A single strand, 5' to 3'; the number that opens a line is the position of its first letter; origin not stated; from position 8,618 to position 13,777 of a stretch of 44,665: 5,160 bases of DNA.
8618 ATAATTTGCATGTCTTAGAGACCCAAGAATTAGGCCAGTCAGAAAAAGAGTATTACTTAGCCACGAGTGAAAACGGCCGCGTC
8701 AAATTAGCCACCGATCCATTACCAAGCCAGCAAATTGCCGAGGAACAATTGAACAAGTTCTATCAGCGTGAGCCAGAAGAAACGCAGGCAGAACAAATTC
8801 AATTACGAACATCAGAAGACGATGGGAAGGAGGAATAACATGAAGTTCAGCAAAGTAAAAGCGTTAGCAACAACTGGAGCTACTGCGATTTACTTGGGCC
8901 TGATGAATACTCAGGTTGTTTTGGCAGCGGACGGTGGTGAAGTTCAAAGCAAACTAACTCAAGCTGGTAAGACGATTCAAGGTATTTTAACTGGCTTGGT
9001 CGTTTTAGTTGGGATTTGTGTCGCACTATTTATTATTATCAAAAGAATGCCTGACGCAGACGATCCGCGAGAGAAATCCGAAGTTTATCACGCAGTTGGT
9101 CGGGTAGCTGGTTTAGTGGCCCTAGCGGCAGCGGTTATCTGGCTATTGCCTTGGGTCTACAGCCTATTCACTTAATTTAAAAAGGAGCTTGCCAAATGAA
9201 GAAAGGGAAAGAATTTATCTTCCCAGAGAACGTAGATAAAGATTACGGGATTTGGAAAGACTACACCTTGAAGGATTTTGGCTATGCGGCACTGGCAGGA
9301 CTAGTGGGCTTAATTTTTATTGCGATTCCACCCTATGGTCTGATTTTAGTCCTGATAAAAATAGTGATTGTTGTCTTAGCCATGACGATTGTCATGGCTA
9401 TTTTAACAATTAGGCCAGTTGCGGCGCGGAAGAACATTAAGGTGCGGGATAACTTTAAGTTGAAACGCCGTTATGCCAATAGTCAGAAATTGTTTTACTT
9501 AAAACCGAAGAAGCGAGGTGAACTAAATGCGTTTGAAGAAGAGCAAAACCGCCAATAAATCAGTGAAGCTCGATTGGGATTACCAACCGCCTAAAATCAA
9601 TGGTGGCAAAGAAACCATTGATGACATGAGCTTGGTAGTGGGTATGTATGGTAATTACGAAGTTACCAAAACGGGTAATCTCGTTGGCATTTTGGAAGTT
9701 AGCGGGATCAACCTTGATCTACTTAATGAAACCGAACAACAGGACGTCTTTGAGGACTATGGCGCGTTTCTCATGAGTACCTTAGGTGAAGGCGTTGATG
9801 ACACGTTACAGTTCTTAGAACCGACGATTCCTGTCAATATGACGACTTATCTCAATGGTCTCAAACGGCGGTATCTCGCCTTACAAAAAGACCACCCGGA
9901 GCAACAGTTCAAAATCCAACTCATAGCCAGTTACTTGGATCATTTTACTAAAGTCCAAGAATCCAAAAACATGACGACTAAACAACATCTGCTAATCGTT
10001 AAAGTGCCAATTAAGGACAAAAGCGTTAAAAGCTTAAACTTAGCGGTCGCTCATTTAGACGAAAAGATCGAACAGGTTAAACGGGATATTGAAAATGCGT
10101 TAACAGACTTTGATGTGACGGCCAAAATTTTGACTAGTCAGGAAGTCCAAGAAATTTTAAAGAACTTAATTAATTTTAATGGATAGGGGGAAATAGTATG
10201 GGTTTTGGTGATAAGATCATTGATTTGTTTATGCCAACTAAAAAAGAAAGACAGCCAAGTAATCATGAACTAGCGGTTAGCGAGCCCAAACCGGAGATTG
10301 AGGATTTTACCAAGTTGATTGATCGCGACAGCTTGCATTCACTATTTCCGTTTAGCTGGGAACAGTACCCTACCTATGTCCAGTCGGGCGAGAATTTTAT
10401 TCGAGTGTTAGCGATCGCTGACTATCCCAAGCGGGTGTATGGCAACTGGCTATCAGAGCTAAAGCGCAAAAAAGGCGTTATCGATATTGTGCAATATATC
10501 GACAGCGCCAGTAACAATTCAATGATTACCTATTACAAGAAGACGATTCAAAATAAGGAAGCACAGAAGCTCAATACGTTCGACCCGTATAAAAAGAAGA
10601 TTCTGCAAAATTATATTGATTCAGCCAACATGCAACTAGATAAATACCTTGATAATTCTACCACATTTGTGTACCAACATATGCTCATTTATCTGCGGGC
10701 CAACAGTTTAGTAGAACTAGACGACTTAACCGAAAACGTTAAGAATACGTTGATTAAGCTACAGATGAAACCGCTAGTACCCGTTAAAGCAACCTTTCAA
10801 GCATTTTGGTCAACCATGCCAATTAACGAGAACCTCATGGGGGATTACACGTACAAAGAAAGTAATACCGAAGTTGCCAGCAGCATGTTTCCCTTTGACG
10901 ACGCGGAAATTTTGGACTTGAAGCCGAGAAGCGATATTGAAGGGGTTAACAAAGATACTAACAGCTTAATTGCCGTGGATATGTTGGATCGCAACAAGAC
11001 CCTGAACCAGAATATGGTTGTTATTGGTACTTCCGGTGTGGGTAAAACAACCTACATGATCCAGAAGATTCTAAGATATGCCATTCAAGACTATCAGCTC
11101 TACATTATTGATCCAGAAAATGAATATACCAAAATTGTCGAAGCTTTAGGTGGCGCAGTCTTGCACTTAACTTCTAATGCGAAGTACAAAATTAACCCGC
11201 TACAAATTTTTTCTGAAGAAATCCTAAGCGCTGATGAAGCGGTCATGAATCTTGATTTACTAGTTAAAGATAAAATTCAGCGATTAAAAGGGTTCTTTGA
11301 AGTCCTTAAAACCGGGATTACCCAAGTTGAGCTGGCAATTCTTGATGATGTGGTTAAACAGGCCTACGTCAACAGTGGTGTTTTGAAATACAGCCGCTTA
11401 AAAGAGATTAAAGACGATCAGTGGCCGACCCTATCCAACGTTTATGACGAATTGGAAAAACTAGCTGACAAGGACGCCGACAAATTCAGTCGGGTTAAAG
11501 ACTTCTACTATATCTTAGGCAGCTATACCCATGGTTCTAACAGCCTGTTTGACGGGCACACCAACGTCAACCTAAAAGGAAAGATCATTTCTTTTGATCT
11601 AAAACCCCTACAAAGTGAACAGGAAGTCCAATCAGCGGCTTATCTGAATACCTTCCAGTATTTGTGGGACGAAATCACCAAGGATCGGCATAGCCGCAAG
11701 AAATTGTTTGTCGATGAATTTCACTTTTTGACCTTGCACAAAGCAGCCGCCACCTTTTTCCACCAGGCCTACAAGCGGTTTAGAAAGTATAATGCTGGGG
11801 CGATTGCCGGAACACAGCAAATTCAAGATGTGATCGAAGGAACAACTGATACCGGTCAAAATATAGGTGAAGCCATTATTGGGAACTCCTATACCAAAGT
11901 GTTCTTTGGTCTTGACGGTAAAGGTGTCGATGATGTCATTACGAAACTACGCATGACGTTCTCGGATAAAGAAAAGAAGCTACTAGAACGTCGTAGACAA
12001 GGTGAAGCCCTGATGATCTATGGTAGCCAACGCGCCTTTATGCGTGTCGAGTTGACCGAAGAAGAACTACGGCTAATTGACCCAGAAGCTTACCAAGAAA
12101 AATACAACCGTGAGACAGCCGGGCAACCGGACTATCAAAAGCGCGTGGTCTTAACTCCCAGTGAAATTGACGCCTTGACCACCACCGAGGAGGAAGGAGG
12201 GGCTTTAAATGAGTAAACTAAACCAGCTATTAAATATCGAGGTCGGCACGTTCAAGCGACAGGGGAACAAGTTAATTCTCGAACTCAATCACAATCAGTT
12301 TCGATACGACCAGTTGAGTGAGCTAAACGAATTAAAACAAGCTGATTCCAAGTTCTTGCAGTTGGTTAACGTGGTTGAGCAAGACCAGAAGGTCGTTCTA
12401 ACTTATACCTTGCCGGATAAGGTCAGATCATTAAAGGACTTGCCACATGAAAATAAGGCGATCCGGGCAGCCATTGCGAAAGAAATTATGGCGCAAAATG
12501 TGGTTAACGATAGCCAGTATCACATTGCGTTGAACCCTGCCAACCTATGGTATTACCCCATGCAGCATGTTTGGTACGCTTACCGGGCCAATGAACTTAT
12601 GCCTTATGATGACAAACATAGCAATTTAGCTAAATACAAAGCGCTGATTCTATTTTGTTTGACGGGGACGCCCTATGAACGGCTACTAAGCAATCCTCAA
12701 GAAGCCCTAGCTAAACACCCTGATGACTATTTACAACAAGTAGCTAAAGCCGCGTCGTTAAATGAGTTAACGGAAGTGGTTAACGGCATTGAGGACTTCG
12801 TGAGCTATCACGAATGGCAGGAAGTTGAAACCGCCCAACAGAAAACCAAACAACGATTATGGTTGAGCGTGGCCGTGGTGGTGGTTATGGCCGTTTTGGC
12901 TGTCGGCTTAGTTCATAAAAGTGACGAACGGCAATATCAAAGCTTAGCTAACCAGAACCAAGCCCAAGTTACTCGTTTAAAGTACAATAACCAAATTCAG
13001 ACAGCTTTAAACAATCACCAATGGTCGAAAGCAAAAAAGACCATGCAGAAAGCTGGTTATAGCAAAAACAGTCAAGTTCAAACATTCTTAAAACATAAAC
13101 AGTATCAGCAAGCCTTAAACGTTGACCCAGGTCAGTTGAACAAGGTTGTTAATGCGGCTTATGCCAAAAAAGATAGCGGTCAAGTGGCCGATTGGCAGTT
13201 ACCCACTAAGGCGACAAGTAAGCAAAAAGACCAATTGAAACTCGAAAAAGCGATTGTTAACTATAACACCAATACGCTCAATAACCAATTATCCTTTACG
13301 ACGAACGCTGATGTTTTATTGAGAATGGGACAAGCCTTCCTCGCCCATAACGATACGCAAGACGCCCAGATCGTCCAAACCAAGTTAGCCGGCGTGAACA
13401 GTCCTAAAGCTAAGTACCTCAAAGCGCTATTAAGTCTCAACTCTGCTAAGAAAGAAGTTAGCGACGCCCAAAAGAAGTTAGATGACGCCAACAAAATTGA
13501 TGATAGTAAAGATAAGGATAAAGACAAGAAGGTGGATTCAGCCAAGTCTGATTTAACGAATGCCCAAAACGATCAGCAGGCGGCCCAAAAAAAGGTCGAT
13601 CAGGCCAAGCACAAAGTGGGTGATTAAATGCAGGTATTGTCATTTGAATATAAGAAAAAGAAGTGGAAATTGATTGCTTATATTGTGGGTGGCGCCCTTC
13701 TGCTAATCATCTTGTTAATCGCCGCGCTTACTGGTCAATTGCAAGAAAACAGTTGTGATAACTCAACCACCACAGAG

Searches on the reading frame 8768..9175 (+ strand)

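Call 46: search_protein_families(library=pfam, proteins=[window:8768-9175:+], max_evalue=0.001)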
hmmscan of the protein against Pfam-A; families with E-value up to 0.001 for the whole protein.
window:8768-9175:+ (135 aa): 1 family
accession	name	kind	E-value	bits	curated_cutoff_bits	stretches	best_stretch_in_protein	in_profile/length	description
PF16943.10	T4SS_CagC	-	2.2e-52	176.7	27.9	1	28-133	5-114/119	Cag pathogenicity island, type IV secretory system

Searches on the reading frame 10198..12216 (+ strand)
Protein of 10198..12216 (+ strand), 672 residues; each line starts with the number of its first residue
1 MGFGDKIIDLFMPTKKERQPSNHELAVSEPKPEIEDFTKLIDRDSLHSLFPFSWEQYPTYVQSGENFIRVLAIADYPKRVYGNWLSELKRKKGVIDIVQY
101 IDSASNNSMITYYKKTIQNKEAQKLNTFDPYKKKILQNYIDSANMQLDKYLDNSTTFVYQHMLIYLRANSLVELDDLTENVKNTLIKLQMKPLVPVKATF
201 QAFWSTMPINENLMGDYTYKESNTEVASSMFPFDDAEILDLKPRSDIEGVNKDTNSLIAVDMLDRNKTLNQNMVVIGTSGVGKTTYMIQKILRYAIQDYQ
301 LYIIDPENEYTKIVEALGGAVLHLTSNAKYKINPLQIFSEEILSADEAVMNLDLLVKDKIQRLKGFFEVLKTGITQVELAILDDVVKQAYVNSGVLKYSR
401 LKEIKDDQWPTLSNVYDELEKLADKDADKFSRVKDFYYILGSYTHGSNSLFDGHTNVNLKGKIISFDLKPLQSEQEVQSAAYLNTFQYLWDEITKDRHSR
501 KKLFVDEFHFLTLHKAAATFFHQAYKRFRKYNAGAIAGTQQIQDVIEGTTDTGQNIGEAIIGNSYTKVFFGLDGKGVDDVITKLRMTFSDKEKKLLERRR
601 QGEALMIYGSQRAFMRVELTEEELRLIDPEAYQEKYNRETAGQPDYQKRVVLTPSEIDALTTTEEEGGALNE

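Call 46: search_protein_families(library=pfam, proteins=[window:10198-12216:+], max_evalue=0.001)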
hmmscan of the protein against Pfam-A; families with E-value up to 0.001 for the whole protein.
window:10198-12216:+ (672 aa): 4 families
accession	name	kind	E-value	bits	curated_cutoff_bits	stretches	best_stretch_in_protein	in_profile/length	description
PF19044.6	P-loop_TraG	-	1.6e-16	60.4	25.8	1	263-595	22-341/413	TraG P-loop domain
PF01935.23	DUF87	-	9.3e-07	29.6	23.2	1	263-428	16-175/220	Helicase HerA, central domain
PF12846.13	AAA_10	-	1.6e-06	27.8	27.5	0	261-376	12-133/362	AAA-like domain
PF03135.19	CagE_TrbE_VirB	-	0.00014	22.3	21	1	48-212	46-200/204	CagE, TrbE, VirB family, component of type IV transporter system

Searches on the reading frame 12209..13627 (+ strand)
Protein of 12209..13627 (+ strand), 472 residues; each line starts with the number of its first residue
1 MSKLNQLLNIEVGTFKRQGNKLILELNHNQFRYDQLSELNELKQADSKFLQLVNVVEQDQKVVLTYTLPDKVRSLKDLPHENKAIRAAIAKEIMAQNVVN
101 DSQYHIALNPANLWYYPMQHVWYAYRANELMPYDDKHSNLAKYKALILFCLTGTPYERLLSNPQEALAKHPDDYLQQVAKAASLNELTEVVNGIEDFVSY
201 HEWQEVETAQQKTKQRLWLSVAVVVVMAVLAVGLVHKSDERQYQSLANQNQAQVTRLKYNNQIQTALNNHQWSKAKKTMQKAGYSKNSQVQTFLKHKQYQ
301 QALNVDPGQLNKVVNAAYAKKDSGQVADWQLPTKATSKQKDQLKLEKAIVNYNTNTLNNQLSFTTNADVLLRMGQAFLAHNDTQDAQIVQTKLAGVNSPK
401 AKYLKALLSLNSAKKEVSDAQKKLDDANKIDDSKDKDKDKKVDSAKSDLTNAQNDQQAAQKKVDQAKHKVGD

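Call 46: search_protein_families(library=pfam, proteins=[window:12209-13627:+], max_evalue=0.001)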
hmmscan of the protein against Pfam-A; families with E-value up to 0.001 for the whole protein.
window:12209-13627:+ (472 aa): 1 family
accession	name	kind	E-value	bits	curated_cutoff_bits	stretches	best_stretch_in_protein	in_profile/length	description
PF10140.15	YukC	-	6.6e-11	42.2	27.4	1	28-274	3-251/357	WXG100 protein secretion system (Wss), protein YukC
